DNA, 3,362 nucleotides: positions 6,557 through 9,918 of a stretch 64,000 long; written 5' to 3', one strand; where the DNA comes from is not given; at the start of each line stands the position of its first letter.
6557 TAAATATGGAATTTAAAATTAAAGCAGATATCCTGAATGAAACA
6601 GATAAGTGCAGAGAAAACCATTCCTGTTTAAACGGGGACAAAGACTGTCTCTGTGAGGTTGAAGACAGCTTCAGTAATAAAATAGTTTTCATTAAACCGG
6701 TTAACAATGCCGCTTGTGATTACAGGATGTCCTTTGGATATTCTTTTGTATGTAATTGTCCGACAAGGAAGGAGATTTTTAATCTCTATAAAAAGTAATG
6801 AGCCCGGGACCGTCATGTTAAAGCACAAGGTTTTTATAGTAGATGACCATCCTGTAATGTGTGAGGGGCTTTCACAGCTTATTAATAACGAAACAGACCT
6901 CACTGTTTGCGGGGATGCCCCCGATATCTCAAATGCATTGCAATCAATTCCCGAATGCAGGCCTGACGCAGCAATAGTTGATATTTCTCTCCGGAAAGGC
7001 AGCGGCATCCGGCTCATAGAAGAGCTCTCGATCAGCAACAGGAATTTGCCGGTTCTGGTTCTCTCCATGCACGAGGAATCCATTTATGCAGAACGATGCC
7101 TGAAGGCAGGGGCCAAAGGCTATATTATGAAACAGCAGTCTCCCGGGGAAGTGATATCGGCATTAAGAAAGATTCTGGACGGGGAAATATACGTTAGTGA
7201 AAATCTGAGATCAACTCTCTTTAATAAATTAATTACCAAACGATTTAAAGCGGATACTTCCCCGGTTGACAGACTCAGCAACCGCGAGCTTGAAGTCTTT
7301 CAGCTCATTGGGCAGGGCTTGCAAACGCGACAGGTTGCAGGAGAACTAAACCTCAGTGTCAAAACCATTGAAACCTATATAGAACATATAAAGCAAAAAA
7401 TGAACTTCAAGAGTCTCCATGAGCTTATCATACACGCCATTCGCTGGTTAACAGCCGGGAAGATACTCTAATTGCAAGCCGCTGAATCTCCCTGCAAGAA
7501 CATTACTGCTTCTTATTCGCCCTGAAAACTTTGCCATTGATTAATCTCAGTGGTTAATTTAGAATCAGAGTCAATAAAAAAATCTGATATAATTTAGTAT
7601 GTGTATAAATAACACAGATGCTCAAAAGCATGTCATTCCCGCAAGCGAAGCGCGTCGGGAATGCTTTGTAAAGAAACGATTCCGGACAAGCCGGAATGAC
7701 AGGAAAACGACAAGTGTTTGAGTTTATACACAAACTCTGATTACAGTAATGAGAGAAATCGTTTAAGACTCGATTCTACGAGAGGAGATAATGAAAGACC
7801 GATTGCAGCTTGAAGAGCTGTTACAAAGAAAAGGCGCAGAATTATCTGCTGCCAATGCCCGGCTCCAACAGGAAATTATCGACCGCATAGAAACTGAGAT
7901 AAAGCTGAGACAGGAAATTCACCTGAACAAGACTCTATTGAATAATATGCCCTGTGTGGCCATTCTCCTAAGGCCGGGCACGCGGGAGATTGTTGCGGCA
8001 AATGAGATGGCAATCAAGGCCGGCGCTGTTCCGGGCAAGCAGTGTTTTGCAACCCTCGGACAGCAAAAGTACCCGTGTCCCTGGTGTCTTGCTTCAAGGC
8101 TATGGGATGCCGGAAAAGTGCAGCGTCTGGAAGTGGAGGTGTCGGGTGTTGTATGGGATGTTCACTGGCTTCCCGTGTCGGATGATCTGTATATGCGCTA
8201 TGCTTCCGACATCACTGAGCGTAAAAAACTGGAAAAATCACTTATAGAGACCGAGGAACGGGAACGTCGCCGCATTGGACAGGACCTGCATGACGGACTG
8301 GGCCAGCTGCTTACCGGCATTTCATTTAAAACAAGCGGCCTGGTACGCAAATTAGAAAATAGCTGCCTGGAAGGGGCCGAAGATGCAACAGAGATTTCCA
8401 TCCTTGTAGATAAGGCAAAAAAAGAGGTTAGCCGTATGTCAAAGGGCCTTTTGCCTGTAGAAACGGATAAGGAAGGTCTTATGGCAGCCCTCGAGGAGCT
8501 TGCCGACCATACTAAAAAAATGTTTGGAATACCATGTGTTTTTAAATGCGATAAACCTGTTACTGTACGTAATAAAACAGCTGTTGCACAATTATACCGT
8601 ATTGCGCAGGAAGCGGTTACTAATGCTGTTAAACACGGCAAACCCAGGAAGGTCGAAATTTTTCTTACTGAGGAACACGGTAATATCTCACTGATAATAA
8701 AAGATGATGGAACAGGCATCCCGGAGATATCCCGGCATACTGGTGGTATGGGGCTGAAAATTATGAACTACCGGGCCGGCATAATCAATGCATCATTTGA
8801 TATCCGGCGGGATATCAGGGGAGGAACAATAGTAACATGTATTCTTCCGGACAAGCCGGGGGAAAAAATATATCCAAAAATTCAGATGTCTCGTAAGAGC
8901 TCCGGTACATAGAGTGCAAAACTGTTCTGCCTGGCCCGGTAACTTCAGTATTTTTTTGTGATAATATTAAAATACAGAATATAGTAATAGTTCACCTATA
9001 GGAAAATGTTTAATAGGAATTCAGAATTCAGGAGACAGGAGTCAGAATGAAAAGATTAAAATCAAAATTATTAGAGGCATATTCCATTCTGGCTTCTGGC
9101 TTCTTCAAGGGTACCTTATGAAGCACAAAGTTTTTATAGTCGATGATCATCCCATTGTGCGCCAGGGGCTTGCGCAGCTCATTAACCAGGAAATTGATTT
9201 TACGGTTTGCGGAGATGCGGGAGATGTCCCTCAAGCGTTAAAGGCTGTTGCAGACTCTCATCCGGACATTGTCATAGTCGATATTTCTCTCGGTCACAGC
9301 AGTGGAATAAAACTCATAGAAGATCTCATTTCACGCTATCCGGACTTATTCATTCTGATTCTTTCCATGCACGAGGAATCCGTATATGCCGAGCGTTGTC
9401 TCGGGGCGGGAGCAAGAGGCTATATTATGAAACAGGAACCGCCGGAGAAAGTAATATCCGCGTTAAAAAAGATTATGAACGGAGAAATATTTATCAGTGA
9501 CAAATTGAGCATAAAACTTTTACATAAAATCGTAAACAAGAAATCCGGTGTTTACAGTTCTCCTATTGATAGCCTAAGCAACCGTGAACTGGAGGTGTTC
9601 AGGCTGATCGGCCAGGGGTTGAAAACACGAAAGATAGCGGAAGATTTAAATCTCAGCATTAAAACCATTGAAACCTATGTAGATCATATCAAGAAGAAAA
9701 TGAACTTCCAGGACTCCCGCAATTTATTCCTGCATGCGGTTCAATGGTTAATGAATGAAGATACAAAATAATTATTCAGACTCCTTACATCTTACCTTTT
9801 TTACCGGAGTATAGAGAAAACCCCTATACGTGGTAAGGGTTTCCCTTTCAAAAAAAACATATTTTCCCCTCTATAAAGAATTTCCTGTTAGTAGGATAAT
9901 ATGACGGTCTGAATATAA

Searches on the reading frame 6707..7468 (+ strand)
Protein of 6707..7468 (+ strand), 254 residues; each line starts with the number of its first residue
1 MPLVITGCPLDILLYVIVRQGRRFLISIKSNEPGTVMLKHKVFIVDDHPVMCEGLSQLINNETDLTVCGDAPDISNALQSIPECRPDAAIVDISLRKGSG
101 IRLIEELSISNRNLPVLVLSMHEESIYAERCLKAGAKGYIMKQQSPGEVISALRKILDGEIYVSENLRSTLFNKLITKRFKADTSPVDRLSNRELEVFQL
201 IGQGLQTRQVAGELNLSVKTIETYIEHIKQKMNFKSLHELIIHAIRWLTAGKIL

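Call 8: search_protein_families(library=pfam, proteins=[window:6707-7468:+])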
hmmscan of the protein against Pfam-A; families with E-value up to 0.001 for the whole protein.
window:6707-7468:+ (254 aa): 3 families
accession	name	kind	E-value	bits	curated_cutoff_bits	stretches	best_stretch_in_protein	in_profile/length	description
PF00072.30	Response_reg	-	3.1e-24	85.7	30.2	1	42-153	1-110/111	Response regulator receiver domain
PF00196.25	GerE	-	2.2e-17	62.9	23.5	1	189-244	2-57/57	Bacterial regulatory proteins, luxR family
PF08281.18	Sigma70_r4_2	-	9e-05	22.5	25.7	1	188-232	9-54/54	Sigma-70, region 4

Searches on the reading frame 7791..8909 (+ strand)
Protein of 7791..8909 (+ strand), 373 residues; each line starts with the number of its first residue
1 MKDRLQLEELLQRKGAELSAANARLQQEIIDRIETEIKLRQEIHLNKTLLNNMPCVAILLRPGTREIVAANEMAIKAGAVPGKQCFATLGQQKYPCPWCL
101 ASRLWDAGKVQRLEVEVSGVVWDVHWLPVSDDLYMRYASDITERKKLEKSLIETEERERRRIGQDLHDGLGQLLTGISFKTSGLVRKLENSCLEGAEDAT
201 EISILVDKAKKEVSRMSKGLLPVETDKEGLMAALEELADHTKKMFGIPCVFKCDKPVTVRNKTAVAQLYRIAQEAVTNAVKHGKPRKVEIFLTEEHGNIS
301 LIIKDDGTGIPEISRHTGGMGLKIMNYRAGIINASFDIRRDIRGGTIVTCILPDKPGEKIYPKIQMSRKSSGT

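Call 8: search_protein_families(library=pfam, proteins=[window:7791-8909:+])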
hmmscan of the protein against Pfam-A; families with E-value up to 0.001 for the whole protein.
window:7791-8909:+ (373 aa): 3 families
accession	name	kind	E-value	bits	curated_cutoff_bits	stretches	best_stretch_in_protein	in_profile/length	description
PF02518.31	HATPase_c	-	4.8e-12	46.7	26.4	1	266-355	4-110/111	Histidine kinase-, DNA gyrase B-, and HSP90-like ATPase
PF07730.19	HisKA_3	-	2.6e-10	41.1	24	1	158-223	1-66/68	Histidine kinase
PF13581.12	HATPase_c_2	-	5.5e-06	26.9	27.4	1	267-326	31-106/127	Histidine kinase-like ATPase domain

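Call 77: search_protein_families(library=ncbifam, proteins=[window:7791-8909:+], max_evalue=1e-10)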
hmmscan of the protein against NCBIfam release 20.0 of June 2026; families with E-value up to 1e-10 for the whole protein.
window:7791-8909:+ (373 aa): 6 families
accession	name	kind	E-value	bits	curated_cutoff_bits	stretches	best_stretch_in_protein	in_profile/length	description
NF052443.1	SensHisKinMctS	equivalog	1.2e-33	116.1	700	1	143-354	235-448/457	two-component system sensor histidine kinase MctS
NF008649.0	PRK11644.1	equivalog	2.7e-28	99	408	1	133-354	278-496/499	signal transduction histidine-protein kinase/phosphatase UhpB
NF008184.0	PRK10935.1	equivalog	2.3e-23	82.6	553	1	148-356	355-561/565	nitrate/nitrite two-component system sensor histidine kinase NarQ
NF007896.0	PRK10600.1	equivalog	5e-20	71.7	578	1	145-351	379-582/598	nitrate/nitrite two-component system sensor histidine kinase NarX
NF052531.1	Strep_LiaS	equivalog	1.9e-18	66.8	450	1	153-350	127-323/328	envelope stress sensor histidine kinase LiaS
NF047786.1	his_kin_MadS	equivalog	8.6e-12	44.9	500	1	156-353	228-434/434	MadS family sensor histidine kinase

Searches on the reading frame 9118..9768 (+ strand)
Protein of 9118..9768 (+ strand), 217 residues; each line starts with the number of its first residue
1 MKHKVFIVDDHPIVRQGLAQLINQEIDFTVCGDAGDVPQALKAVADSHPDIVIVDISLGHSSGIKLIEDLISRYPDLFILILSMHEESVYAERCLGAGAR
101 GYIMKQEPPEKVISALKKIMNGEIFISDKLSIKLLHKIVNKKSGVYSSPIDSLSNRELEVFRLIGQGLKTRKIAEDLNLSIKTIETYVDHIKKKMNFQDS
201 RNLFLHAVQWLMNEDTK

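Call 8: search_protein_families(library=pfam, proteins=[window:9118-9768:+])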
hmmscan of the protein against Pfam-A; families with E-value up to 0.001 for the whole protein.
window:9118-9768:+ (217 aa): 3 families
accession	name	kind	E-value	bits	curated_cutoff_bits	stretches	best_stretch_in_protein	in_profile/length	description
PF00072.30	Response_reg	-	8.5e-25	87.5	30.2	1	5-116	1-110/111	Response regulator receiver domain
PF00196.25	GerE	-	1.3e-15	57.2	23.5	1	151-204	1-54/57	Bacterial regulatory proteins, luxR family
PF08281.18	Sigma70_r4_2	-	3.7e-05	23.7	25.7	1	150-195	8-54/54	Sigma-70, region 4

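Call 39: search_protein_families(library=pfam, proteins=[window:9118-9768:+], max_evalue=1)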
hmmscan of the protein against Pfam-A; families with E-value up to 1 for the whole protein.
window:9118-9768:+ (217 aa): 8 families
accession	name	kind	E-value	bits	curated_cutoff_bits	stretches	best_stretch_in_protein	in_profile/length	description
PF00072.30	Response_reg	-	8.5e-25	87.5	30.2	1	5-116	1-110/111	Response regulator receiver domain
PF00196.25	GerE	-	1.3e-15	57.2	23.5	1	151-204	1-54/57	Bacterial regulatory proteins, luxR family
PF08281.18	Sigma70_r4_2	-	3.7e-05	23.7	25.7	1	150-195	8-54/54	Sigma-70, region 4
PF14493.12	HTH_40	-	0.013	16.3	27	1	159-194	4-39/89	Helix-turn-helix domain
PF01371.25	Trp_repressor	-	0.076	13.5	27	1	150-185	32-67/88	Trp repressor protein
PF02796.21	HTH_7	-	0.094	13.3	23.8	1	157-184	9-38/45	Helix-turn-helix domain of resolvase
PF13384.12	HTH_23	-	0.12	12.7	24.6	1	158-187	8-37/50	Homeodomain-like domain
PF08279.18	HTH_11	-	0.13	12.6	25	1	168-195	16-43/55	HTH domain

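Call 77: search_protein_families(library=ncbifam, proteins=[window:9118-9768:+], max_evalue=1e-10)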
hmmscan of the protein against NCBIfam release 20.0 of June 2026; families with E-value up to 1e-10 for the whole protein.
window:9118-9768:+ (217 aa): 18 families
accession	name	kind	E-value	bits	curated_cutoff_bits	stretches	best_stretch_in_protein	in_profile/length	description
NF052445.1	RespRegMctR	equivalog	4.8e-41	140.4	300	1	4-208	3-200/205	two-component system response regulator MctR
NF011896.0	PRK15369.1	equivalog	9.3e-37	126.7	242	1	2-206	3-203/211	two component system response regulator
NF007935.0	PRK10651.1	equivalog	1.9e-36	125.2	250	1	3-213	7-212/216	two-component system response regulator NarL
NF007018.1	PRK09483.1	equivalog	2.7e-34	118.7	280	1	4-212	3-208/217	UvrY/SirA/GacA family response regulator transcription factor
NF047785.1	respo_reg_MadR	equivalog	1.4e-32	112.8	300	1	4-198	2-194/209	MadR family response regulator transcription factor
NF007419.0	PRK09958.1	equivalog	2.1e-29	102.6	251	1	5-205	3-196/204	acid-sensing system DNA-binding response regulator EvgA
NF007708.0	PRK10403.1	equivalog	2.4e-29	102.3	343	1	3-198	7-199/215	nitrate/nitrite response regulator protein NarP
NF007685.0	PRK10360.1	equivalog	1.9e-27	96.3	258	1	4-197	3-182/196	response regulator transcription factor UhpA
NF007403.0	PRK09935.1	equivalog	2.3e-27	96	271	1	4-200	5-197/210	fimbria biosynthesis transcriptional regulator FimZ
NF008098.0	PRK10840.1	equivalog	1.9e-21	76.6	235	1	4-189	5-187/216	response regulator transcription factor RcsB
NF041830.1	RR_TF_ErdR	exception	3.4e-18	66.2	390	1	4-198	3-196/213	response regulator transcription factor ErdR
NF006900.1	PRK09390.1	equivalog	5.8e-16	58.6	255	1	2-201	4-191/203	response regulator FixJ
NF001965.0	PRK00742.1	subfamily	7.4e-16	58.3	293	1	1-108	2-110/357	chemotaxis-specific protein-glutamate methyltransferase CheB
NF009206.0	PRK12555.1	subfamily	4.1e-13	49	342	1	4-105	2-104/340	chemotaxis-specific protein-glutamate methyltransferase CheB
NF041367.1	CheY_Halo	equivalog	2.9e-12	47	200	1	5-119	1-113/114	chemotaxis protein CheY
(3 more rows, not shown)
